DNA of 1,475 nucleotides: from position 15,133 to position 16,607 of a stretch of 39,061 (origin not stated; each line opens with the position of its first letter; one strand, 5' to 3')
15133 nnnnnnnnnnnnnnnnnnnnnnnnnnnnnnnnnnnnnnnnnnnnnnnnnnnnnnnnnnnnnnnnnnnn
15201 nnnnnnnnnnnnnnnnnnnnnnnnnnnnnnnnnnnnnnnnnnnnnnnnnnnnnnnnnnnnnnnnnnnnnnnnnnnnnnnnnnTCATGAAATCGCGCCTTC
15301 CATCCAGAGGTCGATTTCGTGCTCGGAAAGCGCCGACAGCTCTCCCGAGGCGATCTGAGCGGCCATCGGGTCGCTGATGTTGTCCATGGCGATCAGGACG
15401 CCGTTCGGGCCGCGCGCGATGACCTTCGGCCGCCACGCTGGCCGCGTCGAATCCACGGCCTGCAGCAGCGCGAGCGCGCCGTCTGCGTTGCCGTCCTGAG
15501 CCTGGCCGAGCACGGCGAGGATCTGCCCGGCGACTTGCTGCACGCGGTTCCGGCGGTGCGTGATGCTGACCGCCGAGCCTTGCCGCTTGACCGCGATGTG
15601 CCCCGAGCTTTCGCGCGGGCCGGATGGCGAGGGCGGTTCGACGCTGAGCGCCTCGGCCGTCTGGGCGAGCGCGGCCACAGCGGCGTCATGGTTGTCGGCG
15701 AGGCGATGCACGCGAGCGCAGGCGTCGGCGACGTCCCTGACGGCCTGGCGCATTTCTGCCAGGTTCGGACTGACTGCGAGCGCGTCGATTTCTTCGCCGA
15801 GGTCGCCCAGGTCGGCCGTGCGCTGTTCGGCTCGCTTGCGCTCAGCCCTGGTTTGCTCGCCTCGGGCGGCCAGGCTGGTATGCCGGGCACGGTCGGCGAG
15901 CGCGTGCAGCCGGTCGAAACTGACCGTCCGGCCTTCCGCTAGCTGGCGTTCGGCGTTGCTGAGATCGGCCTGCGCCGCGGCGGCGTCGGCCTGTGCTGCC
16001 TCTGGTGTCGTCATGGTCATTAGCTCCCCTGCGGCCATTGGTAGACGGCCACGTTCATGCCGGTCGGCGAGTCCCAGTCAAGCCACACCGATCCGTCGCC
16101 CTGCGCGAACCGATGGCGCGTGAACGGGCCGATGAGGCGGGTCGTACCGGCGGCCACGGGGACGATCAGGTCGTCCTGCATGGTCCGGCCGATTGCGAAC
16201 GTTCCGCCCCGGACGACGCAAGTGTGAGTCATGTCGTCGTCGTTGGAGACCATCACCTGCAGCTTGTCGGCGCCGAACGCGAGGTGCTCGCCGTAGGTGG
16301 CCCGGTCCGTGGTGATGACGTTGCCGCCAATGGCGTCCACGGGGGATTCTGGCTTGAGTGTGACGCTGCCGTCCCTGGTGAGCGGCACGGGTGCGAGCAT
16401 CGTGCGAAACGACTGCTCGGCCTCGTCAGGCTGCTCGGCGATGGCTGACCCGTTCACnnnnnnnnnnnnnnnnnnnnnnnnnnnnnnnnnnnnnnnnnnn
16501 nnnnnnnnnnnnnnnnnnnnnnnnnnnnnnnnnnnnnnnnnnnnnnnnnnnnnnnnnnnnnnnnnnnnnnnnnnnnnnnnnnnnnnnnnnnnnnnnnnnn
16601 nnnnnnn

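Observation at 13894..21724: Nine-gene coupled operon: XRE, gp10-like adaptor, 1366-aa tape-measure/SLT protein, HTH and five unknowns, without tube, chaperone or baseplate genes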

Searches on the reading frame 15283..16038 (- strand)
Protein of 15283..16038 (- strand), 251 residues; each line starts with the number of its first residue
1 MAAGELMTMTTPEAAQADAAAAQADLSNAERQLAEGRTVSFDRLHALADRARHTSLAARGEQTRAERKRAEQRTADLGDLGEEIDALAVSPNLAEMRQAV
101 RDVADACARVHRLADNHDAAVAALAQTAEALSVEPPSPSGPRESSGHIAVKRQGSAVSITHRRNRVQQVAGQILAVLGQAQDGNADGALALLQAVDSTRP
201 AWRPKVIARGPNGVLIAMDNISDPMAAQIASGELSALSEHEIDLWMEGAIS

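Call 6: search_protein_families(library=pfam, proteins=[window:15283-16038:-], max_evalue=0.01)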
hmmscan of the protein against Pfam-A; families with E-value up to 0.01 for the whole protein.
window:15283-16038:- (251 aa): 0 families

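Call 11: search_protein_families(library=phrogs, proteins=[window:15283-16038:-], max_evalue=0.01)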
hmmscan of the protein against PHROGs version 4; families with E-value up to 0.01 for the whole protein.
window:15283-16038:- (251 aa): 0 families

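Call 72: search_dna_similar(query=window:15283-16038:-, collection=phages, mode=protein, max_rows=15, max_evalue=0.01)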
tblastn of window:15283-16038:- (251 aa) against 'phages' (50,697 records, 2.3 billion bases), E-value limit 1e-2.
No match.

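Call 90: search_solved_structures(query=A5, max_evalue=5)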
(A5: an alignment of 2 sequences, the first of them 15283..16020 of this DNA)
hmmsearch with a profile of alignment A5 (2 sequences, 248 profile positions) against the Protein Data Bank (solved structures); distinct sequences matched with E-value up to 5: 4.
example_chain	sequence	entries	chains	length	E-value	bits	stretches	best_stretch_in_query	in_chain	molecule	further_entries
9e2t_A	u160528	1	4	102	1.1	12.4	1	43-100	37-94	21h10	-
5wwo_C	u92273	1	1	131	1.4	12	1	20-75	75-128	Protein LTV1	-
3g7n_A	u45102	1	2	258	1.7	11.7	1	73-190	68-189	Lipase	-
3d34_A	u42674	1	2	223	1.9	11.6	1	96-157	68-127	Spondin-2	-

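Call 91: find_homologous_proteins(query=A5, max_evalue=0.001)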
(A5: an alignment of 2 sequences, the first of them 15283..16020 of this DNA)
Query A5 (2 sequences) (245 aa, profile of the alignment): 36 proteins with E <= 0.001 among 8000 candidates.
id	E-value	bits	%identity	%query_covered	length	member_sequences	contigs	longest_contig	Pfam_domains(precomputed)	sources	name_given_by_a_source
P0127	5.8e-129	447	100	99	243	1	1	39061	-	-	-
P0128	3.3e-119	415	40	99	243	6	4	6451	-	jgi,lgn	jgi:hypothetical protein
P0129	8.8e-89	316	38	100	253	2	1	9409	-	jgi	-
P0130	1.5e-76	276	46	93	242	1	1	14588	-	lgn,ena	-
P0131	2.1e-75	272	39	93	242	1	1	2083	-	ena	-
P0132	8.2e-73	263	42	99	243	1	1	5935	-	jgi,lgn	jgi:hypothetical protein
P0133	9.1e-73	263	39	93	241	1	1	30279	-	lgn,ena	-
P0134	1.5e-72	263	36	93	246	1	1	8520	-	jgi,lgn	jgi:hypothetical protein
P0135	1.8e-72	262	43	99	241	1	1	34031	-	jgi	jgi:vacuolar-type H+-ATPase subunit E/Vma4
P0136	1.9e-72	262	42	100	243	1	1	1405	-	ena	-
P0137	3.1e-72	262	39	93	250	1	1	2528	-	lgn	-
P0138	3.0e-69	252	42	94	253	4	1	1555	-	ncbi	-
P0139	2.1e-68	249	38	94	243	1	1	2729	-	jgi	jgi:hypothetical protein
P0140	1.2e-66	243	39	99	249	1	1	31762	-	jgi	jgi:hypothetical protein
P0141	1.3e-65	240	39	96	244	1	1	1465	-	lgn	-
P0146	1.7e-63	233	37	94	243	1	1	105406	-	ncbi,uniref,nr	ncbi:hypothetical protein [Streptomyces sp. RPT161]|uniref:hypothetical protein n=1 Tax=Streptomyces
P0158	2.5e-52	196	37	89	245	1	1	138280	-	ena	-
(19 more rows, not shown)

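Call 92: find_encoding_contigs(protein=P0146, flank=10000, max_places=1)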
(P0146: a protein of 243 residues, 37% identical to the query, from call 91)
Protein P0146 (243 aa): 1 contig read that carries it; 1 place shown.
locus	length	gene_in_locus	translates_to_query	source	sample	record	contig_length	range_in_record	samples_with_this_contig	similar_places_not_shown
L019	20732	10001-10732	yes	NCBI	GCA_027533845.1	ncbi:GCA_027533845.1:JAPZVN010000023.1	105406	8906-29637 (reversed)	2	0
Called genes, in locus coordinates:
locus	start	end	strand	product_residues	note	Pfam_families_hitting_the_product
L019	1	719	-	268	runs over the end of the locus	PF13560:HTH_31, PF01381:HTH_3 (weak)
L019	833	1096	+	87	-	PF12728:HTH_17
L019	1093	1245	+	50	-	-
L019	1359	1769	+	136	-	-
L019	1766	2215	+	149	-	-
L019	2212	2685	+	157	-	-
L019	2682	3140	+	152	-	-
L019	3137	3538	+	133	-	-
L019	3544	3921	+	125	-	-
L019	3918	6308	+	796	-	PF09250:Prim-Pol, PF13148:DUF3987 (faint)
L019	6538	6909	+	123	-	-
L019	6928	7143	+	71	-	-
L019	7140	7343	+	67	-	-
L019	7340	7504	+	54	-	-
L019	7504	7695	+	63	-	-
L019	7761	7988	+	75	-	-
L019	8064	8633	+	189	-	-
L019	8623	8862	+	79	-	-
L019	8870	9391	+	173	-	-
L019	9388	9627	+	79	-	-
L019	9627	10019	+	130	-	PF12728:HTH_17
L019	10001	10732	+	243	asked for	-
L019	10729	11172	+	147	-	-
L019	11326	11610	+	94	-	PF13560:HTH_31, PF01381:HTH_3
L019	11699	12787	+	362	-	PF00589:Phage_integrase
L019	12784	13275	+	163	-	-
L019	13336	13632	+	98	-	-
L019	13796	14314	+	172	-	-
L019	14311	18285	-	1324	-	-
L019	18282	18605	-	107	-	-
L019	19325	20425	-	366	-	PF01135:PCMT, PF00398:RrnaAD (weak), PF13649:Methyltransf_25 (weak)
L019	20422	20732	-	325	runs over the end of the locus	PF21068:ATPgraspMvdD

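Call 93: find_encoding_contigs(protein=P0158, flank=10000, max_places=1)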
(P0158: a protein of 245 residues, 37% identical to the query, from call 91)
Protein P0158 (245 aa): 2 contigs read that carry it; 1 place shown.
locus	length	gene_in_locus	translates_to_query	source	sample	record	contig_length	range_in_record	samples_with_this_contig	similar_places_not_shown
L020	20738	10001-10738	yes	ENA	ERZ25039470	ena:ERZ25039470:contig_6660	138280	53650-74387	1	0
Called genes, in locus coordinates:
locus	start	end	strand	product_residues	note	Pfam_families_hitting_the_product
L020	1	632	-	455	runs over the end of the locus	PF00589:Phage_integrase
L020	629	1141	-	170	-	PF13560:HTH_31, PF01381:HTH_3 (weak)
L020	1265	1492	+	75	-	PF12728:HTH_17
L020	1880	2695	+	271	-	-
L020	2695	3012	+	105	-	-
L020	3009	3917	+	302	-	PF13560:HTH_31, PF01381:HTH_3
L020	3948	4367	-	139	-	PF21848:DUF6907 (weak)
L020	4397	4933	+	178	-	-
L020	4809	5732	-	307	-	-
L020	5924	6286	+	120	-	-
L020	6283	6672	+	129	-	-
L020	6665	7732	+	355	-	PF14350:Beta_protein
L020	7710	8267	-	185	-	PF26915:Phage_P4_cII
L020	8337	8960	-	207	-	-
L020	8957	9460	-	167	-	PF00239:Resolvase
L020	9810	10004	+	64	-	PF12728:HTH_17 (weak)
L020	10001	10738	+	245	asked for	-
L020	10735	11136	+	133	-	-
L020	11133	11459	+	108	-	-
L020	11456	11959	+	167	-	-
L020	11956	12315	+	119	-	-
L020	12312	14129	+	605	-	PF12708:Pect-lyase_RHGA_epim, PF24146:K1-lyase_C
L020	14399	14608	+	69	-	-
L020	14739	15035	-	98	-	-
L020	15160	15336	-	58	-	-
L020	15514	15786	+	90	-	-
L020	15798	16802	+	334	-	-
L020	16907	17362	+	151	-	-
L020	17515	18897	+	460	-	-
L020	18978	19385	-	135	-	-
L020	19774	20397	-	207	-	-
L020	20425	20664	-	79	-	-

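Call 94: find_encoding_contigs(protein=P0135, flank=10000, max_places=1)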
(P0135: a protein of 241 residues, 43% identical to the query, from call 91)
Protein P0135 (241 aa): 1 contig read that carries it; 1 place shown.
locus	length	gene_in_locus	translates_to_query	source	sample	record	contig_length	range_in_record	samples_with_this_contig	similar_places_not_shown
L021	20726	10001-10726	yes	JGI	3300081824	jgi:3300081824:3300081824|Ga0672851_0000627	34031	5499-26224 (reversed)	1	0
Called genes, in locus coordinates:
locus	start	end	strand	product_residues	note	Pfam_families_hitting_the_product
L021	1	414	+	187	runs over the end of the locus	PF22266:DUF6953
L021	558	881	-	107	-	-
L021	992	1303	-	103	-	-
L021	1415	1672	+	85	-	-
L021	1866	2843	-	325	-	-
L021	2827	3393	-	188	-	PF22014:DUF6932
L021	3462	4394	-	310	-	PF00589:Phage_integrase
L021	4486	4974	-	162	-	-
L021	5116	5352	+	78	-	PF13560:HTH_31 (weak), PF01381:HTH_3 (weak)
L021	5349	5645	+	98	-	-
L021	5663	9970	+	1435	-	PF18013:Phage_lysozyme2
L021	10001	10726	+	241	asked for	-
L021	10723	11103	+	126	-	-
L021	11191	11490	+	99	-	-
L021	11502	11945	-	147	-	-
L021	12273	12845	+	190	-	PF12728:HTH_17 (weak)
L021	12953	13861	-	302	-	PF04672:Methyltransf_19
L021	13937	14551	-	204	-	PF00392:GntR, PF13560:HTH_31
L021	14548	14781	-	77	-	-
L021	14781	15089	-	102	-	-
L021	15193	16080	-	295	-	PF13560:HTH_31, PF19054:DUF5753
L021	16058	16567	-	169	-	PF21806:DUF6879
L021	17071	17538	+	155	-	PF00293:NUDIX, PF14815:NUDIX_4 (faint)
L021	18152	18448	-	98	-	-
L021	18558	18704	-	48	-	-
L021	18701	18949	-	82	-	-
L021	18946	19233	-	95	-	-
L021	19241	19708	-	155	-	-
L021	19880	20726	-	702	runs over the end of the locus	-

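Call 100: search_protein_families(library=phrogs, proteins=[L020:11133-11459:+, L020:11456-11959:+, L020:12312-14129:+, L019:14311-18285:-, L019:18282-18605:-, L021:5349-5645:+, L019:9627-10019:+], max_evalue=0.001)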
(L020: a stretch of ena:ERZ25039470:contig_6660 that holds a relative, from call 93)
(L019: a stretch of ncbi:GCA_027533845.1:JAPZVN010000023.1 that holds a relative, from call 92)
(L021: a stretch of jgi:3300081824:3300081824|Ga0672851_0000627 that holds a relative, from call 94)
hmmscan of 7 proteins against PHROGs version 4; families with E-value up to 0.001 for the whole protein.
L020:11133-11459:+ (108 aa): 0 families

L020:11456-11959:+ (167 aa): 0 families

L020:12312-14129:+ (605 aa): 6 families
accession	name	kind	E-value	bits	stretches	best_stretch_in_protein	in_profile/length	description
phrog_24355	-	moron, auxiliary metabolic gene and host takeover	3.2e-33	116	1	484-603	351-468/470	polysaccharide deacetylase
phrog_2234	-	tail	1.9e-08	34.4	1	139-183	186-230/757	tail spike protein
phrog_7458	-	tail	7.3e-07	28.8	1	140-185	124-169/732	tail spike protein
phrog_15455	-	tail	1.4e-06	28.1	1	140-215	149-227/652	tail fiber protein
phrog_4775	-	connector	1.4e-06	27.7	1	141-209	136-200/876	pre-neck appendage protein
phrog_14442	-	tail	5.3e-06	26.2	1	141-204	195-261/733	tail protein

L019:14311-18285:- (1324 aa): 23 families
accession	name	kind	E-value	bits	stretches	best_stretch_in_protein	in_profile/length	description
phrog_4197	-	tail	1.2e-95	322.6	4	185-846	253-880/1783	tail length tape measure protein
phrog_6090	-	tail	2.1e-68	232.2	2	639-1006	712-1135/1853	tail length tape measure protein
phrog_971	-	lysis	7.2e-47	161.7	2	504-920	280-638/1338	endolysin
phrog_167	-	tail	5.4e-40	138.1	2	1105-1293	1290-1466/1555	tail length tape measure protein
phrog_7025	-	tail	1.1e-36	126.4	3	1157-1307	2373-2518/2880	tail length tape measure protein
phrog_5448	-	tail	4.5e-36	124.3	2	1130-1271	2599-2734/3103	tail length tape measure protein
phrog_305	-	tail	1.3e-25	91.2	3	1-220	5-202/1001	tail length tape measure protein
phrog_3547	-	tail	6.7e-23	81.5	3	1097-1247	1327-1471/1767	tail length tape measure protein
phrog_11489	-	unknown function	5.6e-22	78.7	1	1145-1245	1490-1592/1717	-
phrog_8537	-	unknown function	5.6e-21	76.2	1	1099-1247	112-255/384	-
phrog_8927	-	tail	3.6e-20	72.7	1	837-1015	766-961/1619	tail length tape measure protein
phrog_4070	-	tail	4.4e-20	72.4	1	1114-1247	734-860/989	tail length tape measure protein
phrog_1272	-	tail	1.7e-17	63.5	1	663-953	531-813/1606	tail length tape measure protein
phrog_991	-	tail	2e-14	53.2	1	639-1082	564-933/1966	tail length tape measure protein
phrog_934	-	tail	1.9e-13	49.7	2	962-1019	932-990/1988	tail length tape measure protein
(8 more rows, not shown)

L019:18282-18605:- (107 aa): 0 families

L021:5349-5645:+ (98 aa): 0 families

L019:9627-10019:+ (130 aa): 2 families
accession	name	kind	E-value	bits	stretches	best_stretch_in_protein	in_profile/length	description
phrog_57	-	head and packaging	4e-06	27.8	1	76-121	11-57/199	terminase small subunit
phrog_6401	-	DNA, RNA and nucleotide metabolism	0.00065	20.5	1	73-114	5-47/64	DNA binding protein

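Call 108: search_protein_families(library=ncbifam, proteins=[window:15283-16020:-], max_evalue=0.01)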
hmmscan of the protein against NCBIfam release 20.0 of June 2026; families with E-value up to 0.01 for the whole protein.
window:15283-16020:- (245 aa): 0 families

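Call 114: find_related_loci(query=A7, collection=viral_contigs, flank=10000)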
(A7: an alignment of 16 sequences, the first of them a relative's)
Query A7 (243 aa) in viral_contigs; peptide patterns used: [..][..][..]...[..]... (x = any residue, [..] = any of these).
233 stretches matched a pattern, but none encodes a relative of the query by tblastn (E <= 1e-3).

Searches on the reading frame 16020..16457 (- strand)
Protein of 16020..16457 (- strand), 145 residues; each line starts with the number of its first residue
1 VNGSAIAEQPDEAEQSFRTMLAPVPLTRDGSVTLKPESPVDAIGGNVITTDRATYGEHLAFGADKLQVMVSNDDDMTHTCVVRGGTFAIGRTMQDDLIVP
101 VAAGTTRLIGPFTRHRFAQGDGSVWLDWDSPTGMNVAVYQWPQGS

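Call 6: search_protein_families(library=pfam, proteins=[window:16020-16457:-], max_evalue=0.01)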
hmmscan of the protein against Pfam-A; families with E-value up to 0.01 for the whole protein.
window:16020-16457:- (145 aa): 0 families

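Call 11: search_protein_families(library=phrogs, proteins=[window:16020-16457:-], max_evalue=0.01)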
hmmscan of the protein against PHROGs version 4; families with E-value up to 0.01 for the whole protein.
window:16020-16457:- (145 aa): 2 families
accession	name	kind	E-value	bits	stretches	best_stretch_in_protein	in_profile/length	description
phrog_24894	-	unknown function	4.4e-11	44.1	1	57-142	32-120/123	-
phrog_16194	-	tail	3e-07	31.5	1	48-140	17-106/109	tail protein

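Call 21: search_dna_similar(query=window:16020-16457:-, collection=phages, mode=protein, max_rows=20, max_evalue=0.001)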
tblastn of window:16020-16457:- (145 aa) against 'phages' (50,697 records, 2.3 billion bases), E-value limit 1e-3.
No match.

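Call 51: find_homologous_proteins(query=window:16020-16457:-, max_evalue=0.001)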
Query window:16020-16457:- (145 aa): 1 proteins with E <= 0.001 among 83 candidates.
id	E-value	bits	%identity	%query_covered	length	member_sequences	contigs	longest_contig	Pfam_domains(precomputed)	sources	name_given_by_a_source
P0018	4.4e-93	327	100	100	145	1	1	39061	-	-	-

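Call 58: predict_structure(protein=window:16020-16457:-)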
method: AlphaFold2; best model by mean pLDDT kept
length: 145 residues; sequences in the alignment: 1
mean_pLDDT: 31.8   pTM: 0.18
mean pLDDT of the five models: 31.8, 31.5, 31.2, 30.9, 28.8
residues with pLDDT >= 90: 0; 70-90: 0; 50-70: 3; < 50: 142
segments of 3 or more residues with pLDDT < 50: 1-3, 9-145
pLDDT, mean of each block of 10 residues (from residue 1): 47 33 30 29 29 29 32 31 32 32 30 29 31 31 31
secondary structure, 60 per line:
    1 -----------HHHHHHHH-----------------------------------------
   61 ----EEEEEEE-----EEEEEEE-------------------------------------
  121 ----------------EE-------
elements in order: H12-19 E65-71 E77-83

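Call 89: search_solved_structures(query=A4, max_evalue=5)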
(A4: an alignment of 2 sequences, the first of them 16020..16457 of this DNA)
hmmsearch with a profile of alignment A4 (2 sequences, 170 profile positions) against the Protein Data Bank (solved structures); distinct sequences matched with E-value up to 5: 3.
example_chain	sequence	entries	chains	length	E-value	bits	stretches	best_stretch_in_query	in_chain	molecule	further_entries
8ees_A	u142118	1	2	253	0.058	16.4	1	53-147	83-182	3-deoxy-manno-octulosonate cytidylyltransferase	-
3jtj_A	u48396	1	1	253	0.12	15.4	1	53-149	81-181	3-deoxy-manno-octulosonate cytidylyltransferase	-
3vpe_A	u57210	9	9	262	0.75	12.8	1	48-154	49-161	Metallo-beta-lactamase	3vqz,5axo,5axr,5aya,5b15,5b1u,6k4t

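Call 108: search_protein_families(library=ncbifam, proteins=[window:16020-16457:-], max_evalue=0.01)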
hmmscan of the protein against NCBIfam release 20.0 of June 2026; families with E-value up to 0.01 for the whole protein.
window:16020-16457:- (145 aa): 0 families
